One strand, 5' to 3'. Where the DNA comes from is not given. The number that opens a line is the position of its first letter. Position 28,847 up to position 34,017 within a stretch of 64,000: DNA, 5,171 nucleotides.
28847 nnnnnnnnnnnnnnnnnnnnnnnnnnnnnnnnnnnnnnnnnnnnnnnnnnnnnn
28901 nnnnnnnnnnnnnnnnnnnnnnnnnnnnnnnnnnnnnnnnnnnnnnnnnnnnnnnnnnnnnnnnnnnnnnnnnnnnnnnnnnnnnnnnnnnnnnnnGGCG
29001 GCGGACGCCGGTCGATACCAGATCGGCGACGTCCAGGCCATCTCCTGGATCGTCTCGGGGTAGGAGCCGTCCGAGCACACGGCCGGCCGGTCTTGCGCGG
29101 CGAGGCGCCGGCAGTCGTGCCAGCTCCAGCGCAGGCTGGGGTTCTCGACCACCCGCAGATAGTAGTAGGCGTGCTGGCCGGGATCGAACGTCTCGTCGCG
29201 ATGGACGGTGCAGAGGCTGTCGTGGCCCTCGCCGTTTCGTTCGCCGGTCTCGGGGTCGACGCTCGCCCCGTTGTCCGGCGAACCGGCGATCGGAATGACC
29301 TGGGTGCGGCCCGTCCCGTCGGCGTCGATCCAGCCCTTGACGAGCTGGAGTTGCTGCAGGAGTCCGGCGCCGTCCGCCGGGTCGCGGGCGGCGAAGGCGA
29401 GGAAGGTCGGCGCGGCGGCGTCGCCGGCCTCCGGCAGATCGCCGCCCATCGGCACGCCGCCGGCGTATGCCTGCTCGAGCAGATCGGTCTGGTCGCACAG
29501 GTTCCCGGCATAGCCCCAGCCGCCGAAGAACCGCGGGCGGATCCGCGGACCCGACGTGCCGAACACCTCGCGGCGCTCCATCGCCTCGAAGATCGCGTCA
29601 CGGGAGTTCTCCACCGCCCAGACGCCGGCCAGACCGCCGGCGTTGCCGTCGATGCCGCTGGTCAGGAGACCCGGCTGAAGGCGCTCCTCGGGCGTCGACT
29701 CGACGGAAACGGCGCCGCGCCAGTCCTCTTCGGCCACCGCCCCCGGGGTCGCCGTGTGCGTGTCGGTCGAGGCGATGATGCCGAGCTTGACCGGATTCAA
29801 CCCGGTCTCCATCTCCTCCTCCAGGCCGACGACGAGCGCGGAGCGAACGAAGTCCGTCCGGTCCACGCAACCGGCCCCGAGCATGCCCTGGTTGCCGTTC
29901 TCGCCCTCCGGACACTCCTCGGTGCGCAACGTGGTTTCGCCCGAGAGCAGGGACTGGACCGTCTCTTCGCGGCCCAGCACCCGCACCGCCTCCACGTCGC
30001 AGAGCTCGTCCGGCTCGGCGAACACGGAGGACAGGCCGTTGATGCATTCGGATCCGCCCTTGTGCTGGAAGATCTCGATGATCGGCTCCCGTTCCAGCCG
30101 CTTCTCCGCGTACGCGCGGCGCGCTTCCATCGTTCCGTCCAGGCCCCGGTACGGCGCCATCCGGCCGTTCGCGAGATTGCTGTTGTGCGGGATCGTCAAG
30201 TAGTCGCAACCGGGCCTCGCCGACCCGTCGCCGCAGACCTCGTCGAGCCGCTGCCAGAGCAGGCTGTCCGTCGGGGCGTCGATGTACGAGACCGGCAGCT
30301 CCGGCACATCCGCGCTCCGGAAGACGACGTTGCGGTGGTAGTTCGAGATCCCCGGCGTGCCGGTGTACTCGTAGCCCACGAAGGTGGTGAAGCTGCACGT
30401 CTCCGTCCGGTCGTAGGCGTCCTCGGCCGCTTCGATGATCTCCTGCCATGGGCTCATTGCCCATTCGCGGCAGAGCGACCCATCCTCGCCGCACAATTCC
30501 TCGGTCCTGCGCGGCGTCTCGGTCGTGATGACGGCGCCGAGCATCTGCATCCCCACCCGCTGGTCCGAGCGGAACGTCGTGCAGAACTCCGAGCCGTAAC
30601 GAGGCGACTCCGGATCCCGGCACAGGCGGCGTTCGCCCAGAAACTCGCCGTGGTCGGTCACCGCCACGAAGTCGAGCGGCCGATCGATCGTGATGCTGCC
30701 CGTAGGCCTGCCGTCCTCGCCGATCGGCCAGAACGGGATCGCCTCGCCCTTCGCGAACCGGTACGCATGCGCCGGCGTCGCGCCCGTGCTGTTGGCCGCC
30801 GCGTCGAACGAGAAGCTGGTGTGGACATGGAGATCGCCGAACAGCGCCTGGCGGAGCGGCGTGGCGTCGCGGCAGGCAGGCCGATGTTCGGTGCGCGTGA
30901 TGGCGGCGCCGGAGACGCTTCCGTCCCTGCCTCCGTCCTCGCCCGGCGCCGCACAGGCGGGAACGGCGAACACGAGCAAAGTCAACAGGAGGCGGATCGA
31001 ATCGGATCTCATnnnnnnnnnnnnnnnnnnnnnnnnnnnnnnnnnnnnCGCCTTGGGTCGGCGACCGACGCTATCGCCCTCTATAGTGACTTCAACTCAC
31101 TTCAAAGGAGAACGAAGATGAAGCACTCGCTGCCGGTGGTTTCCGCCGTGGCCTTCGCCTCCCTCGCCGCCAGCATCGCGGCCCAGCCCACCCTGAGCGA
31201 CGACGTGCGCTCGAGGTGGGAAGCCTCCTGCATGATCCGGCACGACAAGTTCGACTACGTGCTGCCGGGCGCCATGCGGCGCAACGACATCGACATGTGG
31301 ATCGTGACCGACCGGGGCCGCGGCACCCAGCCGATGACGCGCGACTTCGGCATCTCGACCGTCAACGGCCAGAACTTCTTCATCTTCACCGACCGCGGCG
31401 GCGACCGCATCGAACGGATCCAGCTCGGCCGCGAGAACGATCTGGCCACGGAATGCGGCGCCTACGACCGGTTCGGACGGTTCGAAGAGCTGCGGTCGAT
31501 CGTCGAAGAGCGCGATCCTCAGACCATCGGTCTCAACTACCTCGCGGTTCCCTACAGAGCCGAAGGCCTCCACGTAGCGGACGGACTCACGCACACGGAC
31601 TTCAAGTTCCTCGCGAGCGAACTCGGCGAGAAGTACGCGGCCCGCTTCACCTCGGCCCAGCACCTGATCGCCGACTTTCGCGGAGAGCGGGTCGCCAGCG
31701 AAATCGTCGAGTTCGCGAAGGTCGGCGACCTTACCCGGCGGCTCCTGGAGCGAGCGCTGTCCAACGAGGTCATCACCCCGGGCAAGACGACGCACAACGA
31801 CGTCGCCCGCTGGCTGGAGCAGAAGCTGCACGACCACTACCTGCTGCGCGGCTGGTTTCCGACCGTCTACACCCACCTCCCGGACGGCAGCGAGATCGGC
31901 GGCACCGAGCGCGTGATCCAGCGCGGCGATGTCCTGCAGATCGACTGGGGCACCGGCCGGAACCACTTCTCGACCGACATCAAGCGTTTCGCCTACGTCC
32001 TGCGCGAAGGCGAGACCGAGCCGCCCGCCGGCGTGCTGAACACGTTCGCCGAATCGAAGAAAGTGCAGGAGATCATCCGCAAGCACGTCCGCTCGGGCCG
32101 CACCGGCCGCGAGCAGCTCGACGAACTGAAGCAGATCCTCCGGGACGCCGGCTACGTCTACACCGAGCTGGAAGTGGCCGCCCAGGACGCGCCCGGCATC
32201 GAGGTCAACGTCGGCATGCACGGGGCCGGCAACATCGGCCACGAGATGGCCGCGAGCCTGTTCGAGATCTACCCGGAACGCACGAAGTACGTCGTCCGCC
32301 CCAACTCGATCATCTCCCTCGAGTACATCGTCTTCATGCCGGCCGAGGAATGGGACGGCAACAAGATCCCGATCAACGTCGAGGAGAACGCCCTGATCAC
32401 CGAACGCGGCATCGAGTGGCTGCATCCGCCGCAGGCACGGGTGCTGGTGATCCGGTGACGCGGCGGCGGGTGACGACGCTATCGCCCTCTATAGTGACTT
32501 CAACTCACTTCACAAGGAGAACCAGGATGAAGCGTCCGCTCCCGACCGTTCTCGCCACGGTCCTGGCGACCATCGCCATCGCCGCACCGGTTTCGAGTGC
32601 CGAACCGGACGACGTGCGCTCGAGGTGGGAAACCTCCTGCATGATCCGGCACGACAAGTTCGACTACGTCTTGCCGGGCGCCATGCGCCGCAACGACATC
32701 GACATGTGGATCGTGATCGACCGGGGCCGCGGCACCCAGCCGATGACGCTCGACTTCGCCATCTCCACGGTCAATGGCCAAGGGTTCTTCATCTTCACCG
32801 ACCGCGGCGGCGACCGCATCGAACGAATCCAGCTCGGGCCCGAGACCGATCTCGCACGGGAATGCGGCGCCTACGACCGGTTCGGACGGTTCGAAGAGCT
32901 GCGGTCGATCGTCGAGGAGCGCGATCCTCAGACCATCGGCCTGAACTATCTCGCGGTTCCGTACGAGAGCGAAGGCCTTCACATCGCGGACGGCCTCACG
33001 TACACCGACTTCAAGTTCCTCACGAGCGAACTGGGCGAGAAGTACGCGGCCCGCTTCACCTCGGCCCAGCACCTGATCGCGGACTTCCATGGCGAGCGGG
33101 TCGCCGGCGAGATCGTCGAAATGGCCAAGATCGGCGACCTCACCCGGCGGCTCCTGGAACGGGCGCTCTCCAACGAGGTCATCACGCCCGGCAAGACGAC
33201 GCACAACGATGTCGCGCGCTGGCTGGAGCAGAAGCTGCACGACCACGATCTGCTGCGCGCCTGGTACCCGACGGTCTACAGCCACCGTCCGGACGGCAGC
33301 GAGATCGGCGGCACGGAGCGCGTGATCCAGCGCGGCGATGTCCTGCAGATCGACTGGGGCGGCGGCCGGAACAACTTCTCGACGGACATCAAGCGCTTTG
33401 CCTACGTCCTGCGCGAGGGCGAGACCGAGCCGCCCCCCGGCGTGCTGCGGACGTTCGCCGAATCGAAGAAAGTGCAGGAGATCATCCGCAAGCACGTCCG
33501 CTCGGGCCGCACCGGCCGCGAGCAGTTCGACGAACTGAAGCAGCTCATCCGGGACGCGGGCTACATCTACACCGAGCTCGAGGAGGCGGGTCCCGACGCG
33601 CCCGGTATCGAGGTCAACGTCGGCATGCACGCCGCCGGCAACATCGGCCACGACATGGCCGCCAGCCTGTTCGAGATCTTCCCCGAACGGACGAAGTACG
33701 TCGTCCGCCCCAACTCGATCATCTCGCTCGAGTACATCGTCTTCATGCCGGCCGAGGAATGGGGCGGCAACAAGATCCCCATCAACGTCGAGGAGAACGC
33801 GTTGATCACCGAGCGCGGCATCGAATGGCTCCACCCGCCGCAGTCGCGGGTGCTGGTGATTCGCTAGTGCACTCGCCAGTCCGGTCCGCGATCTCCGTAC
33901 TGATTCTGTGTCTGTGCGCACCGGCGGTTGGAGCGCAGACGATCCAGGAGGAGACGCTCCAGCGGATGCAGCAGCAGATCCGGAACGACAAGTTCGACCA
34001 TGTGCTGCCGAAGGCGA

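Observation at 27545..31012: DUF3604 domain fused to a beta-lactamase/esterase-like serine hydrolase domain; second DUF3604 gene at window start fused to BNR repeats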

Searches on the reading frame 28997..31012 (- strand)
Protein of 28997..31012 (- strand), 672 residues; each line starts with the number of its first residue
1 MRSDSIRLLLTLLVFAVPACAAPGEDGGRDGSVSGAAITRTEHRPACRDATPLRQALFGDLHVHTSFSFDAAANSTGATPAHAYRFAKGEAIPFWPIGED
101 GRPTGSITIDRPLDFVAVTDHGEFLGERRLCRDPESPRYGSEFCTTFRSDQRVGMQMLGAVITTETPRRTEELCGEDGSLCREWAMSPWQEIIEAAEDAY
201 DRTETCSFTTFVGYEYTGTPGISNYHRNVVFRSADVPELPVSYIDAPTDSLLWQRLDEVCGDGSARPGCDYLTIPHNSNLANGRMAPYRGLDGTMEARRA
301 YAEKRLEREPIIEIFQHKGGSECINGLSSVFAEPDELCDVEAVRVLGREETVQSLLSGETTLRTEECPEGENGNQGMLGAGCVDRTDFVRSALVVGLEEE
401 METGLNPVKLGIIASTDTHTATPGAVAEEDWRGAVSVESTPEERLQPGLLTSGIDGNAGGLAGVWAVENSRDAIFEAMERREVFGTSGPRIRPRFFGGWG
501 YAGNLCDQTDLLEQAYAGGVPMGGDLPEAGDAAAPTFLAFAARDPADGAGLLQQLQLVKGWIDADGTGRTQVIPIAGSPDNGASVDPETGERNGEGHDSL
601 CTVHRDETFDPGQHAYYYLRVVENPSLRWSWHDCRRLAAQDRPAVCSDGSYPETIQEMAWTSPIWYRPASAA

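Call 43: predict_structure(alignment_id=A3)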
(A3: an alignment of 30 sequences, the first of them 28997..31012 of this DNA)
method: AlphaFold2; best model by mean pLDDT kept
length: 672 residues; sequences in the alignment: 30
mean_pLDDT: 79.7   pTM: 0.86
mean pLDDT of the five models: 79.7, 78.4, 74.7, 73.1, 66.8
residues with pLDDT >= 90: 261; 70-90: 242; 50-70: 114; < 50: 55
segments of 3 or more residues with pLDDT < 50: 1-4, 18-36, 278-286, 319-324, 334-343, 433-436
pLDDT, mean of each block of 10 residues (from residue 1): 52 53 31 52 89 94 86 78 92 71 76 93 91 94 90 81 80 90 95 96 95 84 73 92 85 89 66 73 53 82 89 67 54 45 58 63 72 57 73 86 87 76 61 53 68 63 95 95 89 96 95 95 89 87 89 95 90 92 88 92 95 94 86 84 82 83 90 46
secondary structure, 60 per line:
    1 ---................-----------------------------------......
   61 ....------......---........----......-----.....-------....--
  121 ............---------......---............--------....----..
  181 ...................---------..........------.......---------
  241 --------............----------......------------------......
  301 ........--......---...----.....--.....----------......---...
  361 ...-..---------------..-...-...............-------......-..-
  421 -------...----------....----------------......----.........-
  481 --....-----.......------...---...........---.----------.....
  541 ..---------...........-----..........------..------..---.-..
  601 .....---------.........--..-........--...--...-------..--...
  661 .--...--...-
elements in order (helices of 4 or more, strands of 3 or more residues): H4-19 E55-64 H71-76 H80-87 E92-97 E103-107 E115-118 H122-132 H142-147 H151-162 H171-174 H179-199 E209-218 E225-231 H249-260 E271-276 H295-308 E311-316 H327-331 H334-338 E349-354 E358-363 H389-403 E411-416 H441-444 E461-466 H471-479 E483-486 E492-498 H511-518 E519-521 E536-542 E552-562 E568-577 E599-605 E615-623 H629-636 E658-661 E664-666

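Call 48: fold_search(model_id=the predicted structure, library=pdb)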
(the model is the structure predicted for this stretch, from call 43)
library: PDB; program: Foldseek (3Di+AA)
matches with E <= 10: 842; with E <= 0.001: 2
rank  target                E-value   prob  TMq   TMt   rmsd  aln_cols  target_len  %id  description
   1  3e38_B                7.2e-06  1.00  0.26  0.46  12.3       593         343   10  CRYSTAL STRUCTURE OF A TWO-DOMAIN PROTEIN CONTAINING PREDICTED PHP-LIKE METAL-DEPENDENT PHOSPHOESTERASE (BVU_3505) FRO (released 2008-10-07)
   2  3e38_A                4.9e-05  1.00  0.24  0.42  13.1       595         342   10  CRYSTAL STRUCTURE OF A TWO-DOMAIN PROTEIN CONTAINING PREDICTED PHP-LIKE METAL-DEPENDENT PHOSPHOESTERASE (BVU_3505) FRO (released 2008-10-07)
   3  1xl6_A                1.3e-02  0.60  0.10  0.19   8.3       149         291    8  Intermediate gating structure 2 of the inwardly rectifying K+ channel KirBac3.1 (released 2004-12-07)
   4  2wlh                  1.9e-02  0.66  0.10  0.20   7.3       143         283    8  POTASSIUM CHANNEL FROM MAGNETOSPIRILLUM MAGNETOTACTICUM (released 2010-06-09)
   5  2wln_A                1.9e-02  0.66  0.10  0.20   7.4       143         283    8  POTASSIUM CHANNEL FROM MAGNETOSPIRILLUM MAGNETOTACTICUM (released 2010-06-09)
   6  3zrs                  2.6e-02  0.69  0.10  0.22   7.0       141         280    9  X-ray crystal structure of a KirBac potassium channel highlights a mechanism of channel opening at the bundle-crossing g (released 2012-01-11)
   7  2wlm_B                2.7e-02  0.75  0.11  0.22   6.9       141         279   10  POTASSIUM CHANNEL FROM MAGNETOSPIRILLUM MAGNETOTACTICUM (released 2010-06-09)
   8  1xl4_A                2.9e-02  0.69  0.10  0.21   8.7       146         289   10  Intermediate gating structure 1 of the inwardly rectifying K+ channel KirBac3.1 (released 2004-12-07)
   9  2wlo_B                3.0e-02  0.66  0.10  0.22   7.0       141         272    9  POTASSIUM CHANNEL FROM MAGNETOSPIRILLUM MAGNETOTACTICUM (released 2010-06-23)
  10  6o9v_B                3.0e-02  0.60  0.10  0.21   7.1       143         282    9  KirBac3.1 mutant at a resolution of 3.1 Angstroms (released 2020-05-27)
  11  2wlj_A                3.0e-02  0.47  0.09  0.19   9.2       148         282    8  Potassium channel from Magnetospirillum magnetotacticum (released 2010-06-09)
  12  2wlm_A                3.4e-02  0.72  0.11  0.23   6.9       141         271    9  POTASSIUM CHANNEL FROM MAGNETOSPIRILLUM MAGNETOTACTICUM (released 2010-06-09)
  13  2wli_A                3.4e-02  0.63  0.10  0.21   8.7       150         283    8  POTASSIUM CHANNEL FROM MAGNETOSPIRILLUM MAGNETOTACTICUM (released 2010-06-09)
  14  9blo_A                3.8e-02  0.41  0.10  0.31   9.6       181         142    9  T450C mutant of repeat domain 2 from Clostridium perfringens adhesin CPE0147 without intramolecular ester bond (released 2025-05-07)
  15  2x6c                  4.2e-02  0.38  0.10  0.21   8.7       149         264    9  Potassium Channel from Magnetospirillum Magnetotacticum (released 2010-06-23)
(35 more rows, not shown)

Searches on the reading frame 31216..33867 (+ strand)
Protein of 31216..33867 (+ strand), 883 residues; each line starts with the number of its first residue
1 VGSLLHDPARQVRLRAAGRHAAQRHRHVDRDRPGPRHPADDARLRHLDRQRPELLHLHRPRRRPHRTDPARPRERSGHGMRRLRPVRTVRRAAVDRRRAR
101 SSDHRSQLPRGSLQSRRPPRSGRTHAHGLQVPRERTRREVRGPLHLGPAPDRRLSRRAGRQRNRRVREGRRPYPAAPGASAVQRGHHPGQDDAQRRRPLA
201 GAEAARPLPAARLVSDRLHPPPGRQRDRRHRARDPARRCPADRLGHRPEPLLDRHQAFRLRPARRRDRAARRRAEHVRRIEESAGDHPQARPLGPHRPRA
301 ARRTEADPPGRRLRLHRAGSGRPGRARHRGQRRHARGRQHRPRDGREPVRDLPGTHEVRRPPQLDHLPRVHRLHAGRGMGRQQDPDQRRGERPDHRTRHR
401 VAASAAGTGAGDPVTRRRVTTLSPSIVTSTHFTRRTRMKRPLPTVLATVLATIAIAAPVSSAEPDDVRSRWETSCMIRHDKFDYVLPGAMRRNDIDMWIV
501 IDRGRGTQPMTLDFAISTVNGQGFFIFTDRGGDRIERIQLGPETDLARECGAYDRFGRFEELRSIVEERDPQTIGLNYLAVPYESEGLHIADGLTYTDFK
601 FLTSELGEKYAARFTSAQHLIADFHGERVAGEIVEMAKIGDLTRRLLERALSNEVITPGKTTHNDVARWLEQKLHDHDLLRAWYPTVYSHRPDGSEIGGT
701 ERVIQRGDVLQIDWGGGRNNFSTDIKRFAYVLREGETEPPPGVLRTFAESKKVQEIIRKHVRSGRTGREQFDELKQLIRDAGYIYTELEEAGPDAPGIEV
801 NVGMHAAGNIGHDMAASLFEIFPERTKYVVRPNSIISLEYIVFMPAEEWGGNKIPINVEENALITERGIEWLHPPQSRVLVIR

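Call 6: search_protein_families(library=pfam, proteins=[window:31216-33867:+], max_evalue=0.001)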
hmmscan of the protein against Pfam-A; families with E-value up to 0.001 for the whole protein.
window:31216-33867:+ (883 aa): 1 family
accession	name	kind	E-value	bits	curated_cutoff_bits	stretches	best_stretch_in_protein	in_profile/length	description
PF00557.29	Peptidase_M24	-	8.1e-14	52.3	23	1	636-866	3-208/208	Metallopeptidase family M24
